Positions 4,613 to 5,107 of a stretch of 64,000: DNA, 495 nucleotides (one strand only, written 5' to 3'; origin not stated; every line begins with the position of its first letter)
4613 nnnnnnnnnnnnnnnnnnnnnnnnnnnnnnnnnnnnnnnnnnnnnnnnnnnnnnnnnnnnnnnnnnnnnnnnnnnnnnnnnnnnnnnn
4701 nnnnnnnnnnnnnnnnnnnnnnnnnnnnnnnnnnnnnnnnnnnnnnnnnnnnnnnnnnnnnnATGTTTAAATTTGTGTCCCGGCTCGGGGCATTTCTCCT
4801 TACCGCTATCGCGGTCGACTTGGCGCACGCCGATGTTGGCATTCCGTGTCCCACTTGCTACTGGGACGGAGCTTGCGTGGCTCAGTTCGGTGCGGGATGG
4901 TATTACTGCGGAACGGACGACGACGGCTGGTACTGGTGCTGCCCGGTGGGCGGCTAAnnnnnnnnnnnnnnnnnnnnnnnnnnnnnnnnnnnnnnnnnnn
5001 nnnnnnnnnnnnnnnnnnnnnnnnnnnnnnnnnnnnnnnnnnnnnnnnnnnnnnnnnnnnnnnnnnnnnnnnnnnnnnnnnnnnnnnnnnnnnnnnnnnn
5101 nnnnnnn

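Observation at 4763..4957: SD-led 64-aa precursor of a secreted, six-cysteine, Trp/Tyr/Gly-rich mini-protein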

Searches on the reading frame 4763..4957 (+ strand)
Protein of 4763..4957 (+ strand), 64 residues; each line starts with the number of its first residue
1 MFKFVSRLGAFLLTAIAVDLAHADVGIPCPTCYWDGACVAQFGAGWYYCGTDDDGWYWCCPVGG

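Call 7: search_protein_families(library=pfam, proteins=[window:4763-4957:+], max_evalue=0.1)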
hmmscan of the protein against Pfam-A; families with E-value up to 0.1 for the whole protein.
window:4763-4957:+ (64 aa): 0 families

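Call 8: search_protein_families(library=ncbifam, proteins=[window:4763-4957:+], max_evalue=0.1)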
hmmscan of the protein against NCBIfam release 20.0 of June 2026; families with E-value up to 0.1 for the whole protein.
window:4763-4957:+ (64 aa): 0 families

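Call 9: find_homologous_proteins(query=window:4763-4954:+, max_evalue=10)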
Query window:4763-4954:+ (64 aa): 8 proteins with E <= 10 among 8 candidates.
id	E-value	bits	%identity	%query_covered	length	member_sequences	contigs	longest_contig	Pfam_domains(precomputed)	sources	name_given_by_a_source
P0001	3.7e-39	150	100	100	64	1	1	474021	-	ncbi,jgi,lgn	ncbi:MAG TPA: hypothetical protein VGN17_17725 [Bryobacteraceae bacterium]|jgi:hypothetical protein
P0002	1.0e-31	126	83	100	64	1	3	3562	-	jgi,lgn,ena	-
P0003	1.5e-28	116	78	100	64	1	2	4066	-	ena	-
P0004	2.2e-23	100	70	100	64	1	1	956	-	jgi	jgi:hypothetical protein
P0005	2.3e-23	100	69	100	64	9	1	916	-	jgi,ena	jgi:hypothetical protein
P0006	1.9e-22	97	66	100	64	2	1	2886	-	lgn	-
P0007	6.2e-21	92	64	100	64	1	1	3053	-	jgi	jgi:hypothetical protein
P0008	1.8e-16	78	55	95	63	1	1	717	-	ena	-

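Call 12: find_encoding_contigs(protein=P0002, flank=5000)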
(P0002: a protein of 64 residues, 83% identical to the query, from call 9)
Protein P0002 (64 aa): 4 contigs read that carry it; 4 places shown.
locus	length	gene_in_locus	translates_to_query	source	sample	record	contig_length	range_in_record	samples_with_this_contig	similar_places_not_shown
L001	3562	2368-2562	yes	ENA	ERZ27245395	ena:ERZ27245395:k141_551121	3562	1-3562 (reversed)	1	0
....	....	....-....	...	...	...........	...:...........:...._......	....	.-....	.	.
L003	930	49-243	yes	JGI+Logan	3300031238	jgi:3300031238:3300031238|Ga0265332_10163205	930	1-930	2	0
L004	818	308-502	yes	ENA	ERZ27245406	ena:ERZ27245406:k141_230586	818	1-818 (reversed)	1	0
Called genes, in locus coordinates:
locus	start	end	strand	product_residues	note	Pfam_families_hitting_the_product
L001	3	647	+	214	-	?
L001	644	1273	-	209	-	PF02441:Flavoprotein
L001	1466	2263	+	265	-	-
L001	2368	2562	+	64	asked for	-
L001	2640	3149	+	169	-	-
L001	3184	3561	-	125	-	?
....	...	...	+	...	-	-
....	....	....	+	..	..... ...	-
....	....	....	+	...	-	-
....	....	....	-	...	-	-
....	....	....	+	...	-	?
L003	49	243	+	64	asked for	-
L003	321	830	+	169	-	-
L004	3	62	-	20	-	?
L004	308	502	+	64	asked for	-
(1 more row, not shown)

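Call 13: find_encoding_contigs(protein=P0003, flank=5000)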
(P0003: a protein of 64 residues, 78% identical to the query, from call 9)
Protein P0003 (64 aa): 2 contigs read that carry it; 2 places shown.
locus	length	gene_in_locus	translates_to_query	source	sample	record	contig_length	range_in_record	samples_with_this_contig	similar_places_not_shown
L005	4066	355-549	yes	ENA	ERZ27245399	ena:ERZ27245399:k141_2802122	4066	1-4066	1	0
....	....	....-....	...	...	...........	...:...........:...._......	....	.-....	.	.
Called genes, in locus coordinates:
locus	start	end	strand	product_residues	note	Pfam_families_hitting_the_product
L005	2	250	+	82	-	?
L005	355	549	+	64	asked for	-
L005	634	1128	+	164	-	-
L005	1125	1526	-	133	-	-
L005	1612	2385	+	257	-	-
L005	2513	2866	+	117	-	-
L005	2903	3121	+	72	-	-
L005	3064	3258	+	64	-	-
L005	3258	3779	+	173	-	-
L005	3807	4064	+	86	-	?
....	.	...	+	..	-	?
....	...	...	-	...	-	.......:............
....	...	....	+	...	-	-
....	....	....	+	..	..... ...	-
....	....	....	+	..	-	?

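Call 15: find_encoding_contigs(protein=P0006, flank=5000)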
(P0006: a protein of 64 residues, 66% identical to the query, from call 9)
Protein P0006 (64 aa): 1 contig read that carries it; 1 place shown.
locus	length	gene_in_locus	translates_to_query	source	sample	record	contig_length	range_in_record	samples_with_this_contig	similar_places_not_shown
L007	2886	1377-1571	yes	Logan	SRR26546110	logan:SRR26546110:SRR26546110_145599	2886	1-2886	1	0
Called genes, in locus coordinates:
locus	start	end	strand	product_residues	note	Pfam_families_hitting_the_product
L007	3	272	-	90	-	?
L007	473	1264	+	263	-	-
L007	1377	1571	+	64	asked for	-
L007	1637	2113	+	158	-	-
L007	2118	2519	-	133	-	-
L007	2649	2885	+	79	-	?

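Call 16: find_encoding_contigs(protein=P0007, flank=5000)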
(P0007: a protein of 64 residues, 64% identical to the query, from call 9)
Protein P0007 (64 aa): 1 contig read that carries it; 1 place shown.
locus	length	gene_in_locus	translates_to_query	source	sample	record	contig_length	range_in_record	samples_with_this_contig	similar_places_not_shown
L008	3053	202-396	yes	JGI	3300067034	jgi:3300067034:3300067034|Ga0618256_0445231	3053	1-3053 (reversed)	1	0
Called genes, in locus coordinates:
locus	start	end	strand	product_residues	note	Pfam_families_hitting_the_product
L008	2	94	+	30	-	?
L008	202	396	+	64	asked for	-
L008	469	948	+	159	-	-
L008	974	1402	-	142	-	-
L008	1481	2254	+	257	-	-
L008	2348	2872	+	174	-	-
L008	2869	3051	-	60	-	?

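Call 17: search_protein_representatives(alignment_id=A1)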
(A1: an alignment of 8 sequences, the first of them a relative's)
Query: 8 sequences, 64 profile positions. Proteins with E-value up to 0.001 (for the whole library): 10; up to 1e-10: 1; up to 1e-30: 1. The best 10 are listed.
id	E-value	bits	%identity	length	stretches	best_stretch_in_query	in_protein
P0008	4.9e-31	122.9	-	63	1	1-61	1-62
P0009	1.5e-07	47.7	-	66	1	1-60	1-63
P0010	4.4e-07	46.2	-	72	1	1-61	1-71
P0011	6.8e-07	45.6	-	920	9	6-43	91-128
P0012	1.5e-06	44.5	-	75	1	1-61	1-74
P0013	9.0e-05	38.8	-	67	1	1-61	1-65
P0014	9.6e-05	38.7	-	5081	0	-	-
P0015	1.5e-04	38.1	-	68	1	1-61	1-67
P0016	4.6e-04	36.5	-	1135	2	33-61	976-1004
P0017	5.5e-04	36.3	-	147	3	10-32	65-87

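Call 21: find_encoding_contigs(protein=P0012, flank=6000)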
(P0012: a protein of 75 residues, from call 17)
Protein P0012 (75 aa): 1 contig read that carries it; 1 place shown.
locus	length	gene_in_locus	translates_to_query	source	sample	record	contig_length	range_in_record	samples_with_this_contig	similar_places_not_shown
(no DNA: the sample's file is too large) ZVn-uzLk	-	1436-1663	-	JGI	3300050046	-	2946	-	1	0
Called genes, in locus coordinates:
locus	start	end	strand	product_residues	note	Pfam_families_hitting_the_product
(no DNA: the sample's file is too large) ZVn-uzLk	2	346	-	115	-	?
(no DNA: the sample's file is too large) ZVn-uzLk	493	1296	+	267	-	-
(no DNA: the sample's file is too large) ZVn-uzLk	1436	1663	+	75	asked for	-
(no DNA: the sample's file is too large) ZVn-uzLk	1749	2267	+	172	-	-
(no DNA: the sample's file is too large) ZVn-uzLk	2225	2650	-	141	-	-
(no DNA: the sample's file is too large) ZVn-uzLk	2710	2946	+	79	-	?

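Call 22: find_encoding_contigs(protein=P0010, flank=6000)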
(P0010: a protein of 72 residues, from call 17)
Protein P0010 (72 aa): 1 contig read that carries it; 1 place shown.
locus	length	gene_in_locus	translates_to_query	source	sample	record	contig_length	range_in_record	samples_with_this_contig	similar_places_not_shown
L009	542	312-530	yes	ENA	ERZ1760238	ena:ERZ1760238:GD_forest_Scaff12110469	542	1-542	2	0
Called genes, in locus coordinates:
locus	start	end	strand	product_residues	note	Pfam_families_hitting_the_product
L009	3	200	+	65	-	?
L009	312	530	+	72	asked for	-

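Call 23: find_encoding_contigs(protein=P0009, flank=6000)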
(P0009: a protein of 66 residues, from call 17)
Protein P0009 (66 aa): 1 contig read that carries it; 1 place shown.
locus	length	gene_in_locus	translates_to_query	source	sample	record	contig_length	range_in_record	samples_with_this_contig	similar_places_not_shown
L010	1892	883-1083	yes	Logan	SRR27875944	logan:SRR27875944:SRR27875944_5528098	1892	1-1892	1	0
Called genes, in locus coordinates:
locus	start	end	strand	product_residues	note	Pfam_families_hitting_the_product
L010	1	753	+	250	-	?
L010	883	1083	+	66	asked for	-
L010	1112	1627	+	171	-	-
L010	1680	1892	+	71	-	?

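Call 24: find_encoding_contigs(protein=P0013, flank=6000)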
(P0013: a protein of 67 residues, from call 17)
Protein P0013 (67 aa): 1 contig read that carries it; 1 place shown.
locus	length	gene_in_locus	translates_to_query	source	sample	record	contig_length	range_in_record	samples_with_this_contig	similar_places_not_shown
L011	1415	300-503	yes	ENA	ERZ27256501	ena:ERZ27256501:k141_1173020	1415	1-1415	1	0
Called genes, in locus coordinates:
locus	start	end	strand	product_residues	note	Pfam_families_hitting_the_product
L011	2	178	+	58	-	?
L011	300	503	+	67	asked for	-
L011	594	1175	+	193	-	-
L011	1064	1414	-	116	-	?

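Call 25: find_encoding_contigs(protein=P0015, flank=6000)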
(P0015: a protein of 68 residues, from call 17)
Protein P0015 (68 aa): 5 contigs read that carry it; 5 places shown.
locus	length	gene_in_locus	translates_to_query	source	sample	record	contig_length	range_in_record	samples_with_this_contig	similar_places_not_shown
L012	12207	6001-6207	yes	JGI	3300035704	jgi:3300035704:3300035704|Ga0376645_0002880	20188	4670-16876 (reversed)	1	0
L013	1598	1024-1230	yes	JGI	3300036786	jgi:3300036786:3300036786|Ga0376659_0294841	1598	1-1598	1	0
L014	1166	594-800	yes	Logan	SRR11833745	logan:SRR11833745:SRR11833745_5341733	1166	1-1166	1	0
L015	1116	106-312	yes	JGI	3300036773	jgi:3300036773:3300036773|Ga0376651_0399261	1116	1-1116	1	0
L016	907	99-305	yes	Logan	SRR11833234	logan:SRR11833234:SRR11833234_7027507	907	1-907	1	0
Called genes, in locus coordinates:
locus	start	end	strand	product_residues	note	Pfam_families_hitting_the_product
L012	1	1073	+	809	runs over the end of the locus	PF02739:5_3_exonuc_N, PF01367:5_3_exonuc, PF00476:DNA_pol_A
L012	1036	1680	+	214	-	PF00160:Pro_isomerase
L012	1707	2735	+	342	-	PF13623:SurA_N_2, PF13624:SurA_N_3, PF09312:SurA_N (weak), PF13145:Rotamase_2, PF13616:Rotamase_3, PF00639:Rotamase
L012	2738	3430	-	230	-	PF00515:TPR_1 (faint), PF07719:TPR_2 (faint), PF21033:RMD1-3, PF13414:TPR_11 (faint), PF13431:TPR_17 (faint), PF13181:TPR_8 (faint), PF13432:TPR_16, PF14559:TPR_19 (weak)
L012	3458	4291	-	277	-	PF00800:PDT, PF01842:ACT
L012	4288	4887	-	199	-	PF02441:Flavoprotein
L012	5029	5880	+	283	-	-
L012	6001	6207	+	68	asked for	-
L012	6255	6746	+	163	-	-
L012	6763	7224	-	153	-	-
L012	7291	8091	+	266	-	-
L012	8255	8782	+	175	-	-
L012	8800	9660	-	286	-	PF12543:DUF3738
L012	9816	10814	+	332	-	-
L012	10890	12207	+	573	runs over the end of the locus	PF01011:PQQ, PF13360:PQQ_2, PF01011:PQQ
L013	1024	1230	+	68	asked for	-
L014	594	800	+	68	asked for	-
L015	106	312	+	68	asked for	-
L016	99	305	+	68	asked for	-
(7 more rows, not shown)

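Call 26: find_homologous_proteins(query=A2, max_evalue=1)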
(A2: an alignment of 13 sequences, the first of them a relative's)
Query A2 (13 sequences) (64 aa, profile of the alignment): 25 proteins with E <= 1 among 164 candidates.
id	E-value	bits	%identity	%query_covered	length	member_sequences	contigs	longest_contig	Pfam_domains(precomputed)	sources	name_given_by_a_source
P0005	5.3e-28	115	69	100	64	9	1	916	-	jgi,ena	jgi:hypothetical protein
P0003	2.4e-27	113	78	100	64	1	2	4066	-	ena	-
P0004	3.4e-27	112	70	100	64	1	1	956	-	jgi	jgi:hypothetical protein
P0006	9.0e-27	111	66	100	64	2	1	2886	-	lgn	-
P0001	1.4e-26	110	100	100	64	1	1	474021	-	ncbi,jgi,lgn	ncbi:MAG TPA: hypothetical protein VGN17_17725 [Bryobacteraceae bacterium]|jgi:hypothetical protein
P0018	3.3e-26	109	69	100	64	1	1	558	-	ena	-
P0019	4.6e-26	109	67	100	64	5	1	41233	-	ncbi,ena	-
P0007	5.1e-26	109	64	100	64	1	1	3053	-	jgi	jgi:hypothetical protein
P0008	8.4e-26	108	55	95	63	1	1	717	-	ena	-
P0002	1.1e-25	107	83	100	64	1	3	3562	-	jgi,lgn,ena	-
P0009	1.0e-24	104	38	94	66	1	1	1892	-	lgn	-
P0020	2.9e-24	103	58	100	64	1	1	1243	-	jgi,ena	jgi:hypothetical protein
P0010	2.2e-23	100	37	95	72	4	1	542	-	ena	-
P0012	2.9e-21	93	43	95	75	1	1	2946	-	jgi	jgi:hypothetical protein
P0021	3.9e-21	93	43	97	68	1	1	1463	-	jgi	jgi:hypothetical protein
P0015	1.2e-20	91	39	94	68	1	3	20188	-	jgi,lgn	jgi:hypothetical protein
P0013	8.6e-20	89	40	94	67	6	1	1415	-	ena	-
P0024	7.1e-17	79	43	97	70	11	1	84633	-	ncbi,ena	-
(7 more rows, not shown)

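Call 28: find_encoding_contigs(protein=P0024, flank=8000, max_places=3)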
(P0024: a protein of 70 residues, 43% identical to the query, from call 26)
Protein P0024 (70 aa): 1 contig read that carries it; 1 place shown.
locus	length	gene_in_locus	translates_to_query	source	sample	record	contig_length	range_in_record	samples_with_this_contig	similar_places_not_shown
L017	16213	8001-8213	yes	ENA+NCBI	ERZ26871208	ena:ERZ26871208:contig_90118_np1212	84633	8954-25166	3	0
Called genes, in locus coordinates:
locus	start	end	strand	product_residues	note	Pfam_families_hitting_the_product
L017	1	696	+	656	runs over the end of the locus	PF00534:Glycos_transf_1, PF13692:Glyco_trans_1_4, PF13489:Methyltransf_23, PF08241:Methyltransf_11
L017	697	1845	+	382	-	PF01061:ABC2_membrane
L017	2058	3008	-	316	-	-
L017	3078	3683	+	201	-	PF00730:HhH-GPD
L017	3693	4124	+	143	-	PF00248:Aldo_ket_red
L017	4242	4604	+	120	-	PF00248:Aldo_ket_red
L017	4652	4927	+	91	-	-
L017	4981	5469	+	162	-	PF07963:N_methyl, PF16732:ComP_DUS (weak)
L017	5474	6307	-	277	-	PF00800:PDT, PF01842:ACT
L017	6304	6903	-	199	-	PF02441:Flavoprotein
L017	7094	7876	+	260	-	-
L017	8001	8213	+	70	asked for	-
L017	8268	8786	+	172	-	-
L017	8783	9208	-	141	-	-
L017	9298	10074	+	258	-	-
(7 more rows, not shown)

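Call 29: find_encoding_contigs(protein=P0019, flank=8000, max_places=3)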
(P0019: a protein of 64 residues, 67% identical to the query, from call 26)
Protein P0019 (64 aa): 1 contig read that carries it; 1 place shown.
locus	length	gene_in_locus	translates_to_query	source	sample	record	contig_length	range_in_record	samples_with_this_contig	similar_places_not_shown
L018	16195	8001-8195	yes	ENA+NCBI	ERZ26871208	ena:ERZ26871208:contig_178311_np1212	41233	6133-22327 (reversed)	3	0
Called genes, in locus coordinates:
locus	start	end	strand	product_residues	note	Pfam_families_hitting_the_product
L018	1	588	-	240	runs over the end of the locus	PF03575:Peptidase_S51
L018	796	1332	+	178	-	-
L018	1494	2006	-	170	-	PF12867:DinB_2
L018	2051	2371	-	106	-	PF01022:HTH_5 (weak), PF12840:HTH_20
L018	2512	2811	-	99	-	-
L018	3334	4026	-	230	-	PF13428:TPR_14 (faint), PF21033:RMD1-3, PF13431:TPR_17 (faint), PF00515:TPR_1 (faint), PF13414:TPR_11 (weak), PF13432:TPR_16 (weak), PF14559:TPR_19 (weak), PF07719:TPR_2 (weak), +1 more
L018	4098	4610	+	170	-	PF04542:Sigma70_r2, PF08281:Sigma70_r4_2, PF04545:Sigma70_r4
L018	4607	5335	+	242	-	PF13490:zf-HC2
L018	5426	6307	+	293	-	PF00149:Metallophos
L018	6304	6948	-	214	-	PF02441:Flavoprotein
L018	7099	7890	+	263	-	-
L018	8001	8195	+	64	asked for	-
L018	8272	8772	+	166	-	-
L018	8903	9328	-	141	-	-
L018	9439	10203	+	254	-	-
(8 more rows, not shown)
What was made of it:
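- The gene is single-copy at a fixed chromosomal position with extended synteny (ubiX, reg, m141, p257, p178, Fer4, SLT, Mrp), so it is inherited vertically rather than mobile (calls 25, 28, 29).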

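Call 36: search_solved_structures(query=A3, max_evalue=10, show_alignments=3)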
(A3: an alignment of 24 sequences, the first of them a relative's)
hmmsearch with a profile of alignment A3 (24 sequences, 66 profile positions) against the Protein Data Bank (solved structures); distinct sequences matched with E-value up to 10: 1.
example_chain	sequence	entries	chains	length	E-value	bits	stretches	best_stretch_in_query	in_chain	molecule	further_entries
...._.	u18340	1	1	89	0.7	13.5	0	15-35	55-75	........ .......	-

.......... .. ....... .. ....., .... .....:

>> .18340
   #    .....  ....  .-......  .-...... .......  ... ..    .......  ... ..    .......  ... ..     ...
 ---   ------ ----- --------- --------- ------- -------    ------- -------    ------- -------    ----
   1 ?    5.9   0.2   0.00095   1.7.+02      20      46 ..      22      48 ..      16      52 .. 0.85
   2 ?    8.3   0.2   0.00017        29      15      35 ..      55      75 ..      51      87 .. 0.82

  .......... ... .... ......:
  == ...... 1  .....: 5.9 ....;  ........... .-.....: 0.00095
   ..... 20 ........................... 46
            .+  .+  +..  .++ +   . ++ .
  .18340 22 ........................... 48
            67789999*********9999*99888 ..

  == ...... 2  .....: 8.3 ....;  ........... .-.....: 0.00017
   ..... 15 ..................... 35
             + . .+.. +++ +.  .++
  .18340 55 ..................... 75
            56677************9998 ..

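Call 41: search_protein_families(library=padloc, proteins=[window:4763-4954:+], max_evalue=0.1)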
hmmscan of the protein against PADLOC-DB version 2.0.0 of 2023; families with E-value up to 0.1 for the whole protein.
window:4763-4954:+ (64 aa): 0 families

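Call 42: predict_structure(alignment_id=A3)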
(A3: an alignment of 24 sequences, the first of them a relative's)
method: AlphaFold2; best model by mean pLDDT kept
length: 64 residues; sequences in the alignment: 24
mean_pLDDT: 73.5   pTM: 0.51
mean pLDDT of the five models: 73.5, 67.3, 65.9, 59.1, 58.7
residues with pLDDT >= 90: 11; 70-90: 27; 50-70: 21; < 50: 5
segments of 3 or more residues with pLDDT < 50: 19-21
pLDDT, mean of each block of 10 residues (from residue 1): 56 51 67 91 89 86 75
secondary structure, 60 per line:
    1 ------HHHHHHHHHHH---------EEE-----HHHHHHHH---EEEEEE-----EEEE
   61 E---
elements in order: H7-17 E27-29 H35-42 E46-51 E57-61

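Call 44: fold_search(model_id=the predicted structure, library=pdb)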
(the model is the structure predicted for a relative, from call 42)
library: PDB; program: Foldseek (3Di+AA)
matches with E <= 10: 9; with E <= 0.001: 0
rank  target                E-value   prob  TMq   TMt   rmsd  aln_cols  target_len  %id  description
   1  1bk8_MODEL_1_A        5.3e+00  0.06  0.31  0.35   4.5        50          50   14  DETERMINATION OF THE THREE-DIMENSIONAL SOLUTION STRUCTURE OF AESCULUS HIPPOCASTANUM ANTIMICROBIAL PROTEIN 1 (A (released 2000-01-05)
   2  8f2f_MODEL_1_A        6.0e+00  0.08  0.33  0.49   3.0        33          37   27  NMR solution structure of lambda-MeuKTx-1 (released 2022-11-23)
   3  8heh_A                6.0e+00  0.07  0.35  0.18  14.6        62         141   16  Crystal structure of GCN5-related N-acetyltransferase 05790 (released 2022-12-21)
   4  3rco_B                6.0e+00  0.06  0.34  0.28   8.4        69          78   16  Crystal structure of a conserved motif in human TDRD7 (released 2012-04-04)
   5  2ley_MODEL_1_A        7.9e+00  0.03  0.22  0.35   2.2        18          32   33  Solution structure of (R7G)-Crp4 (released 2012-05-16)
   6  2ybr_C                8.4e+00  0.07  0.35  0.35   6.0        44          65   18  Crystal structure of the human derived single chain antibody fragment (scFv) 9004G in complex with Cn2 toxin from the  (released 2011-04-13)
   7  9gjp_8                9.0e+00  0.03  0.30  0.06  15.2        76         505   12  OCCM maturation intermediate stalled with an Arginine Finger mutation in Mcm5: Conformer 2 (released 2025-03-05)
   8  3rpu_E                9.0e+00  0.02  0.23  0.09   3.2        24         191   12  Crystal structure of the MukE-MukF complex (released 2012-03-14)
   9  2pw8_I                9.6e+00  0.03  0.24  0.25   2.0        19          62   21  Crystal structure of sulfo-hirudin complexed to thrombin (released 2007-08-21)
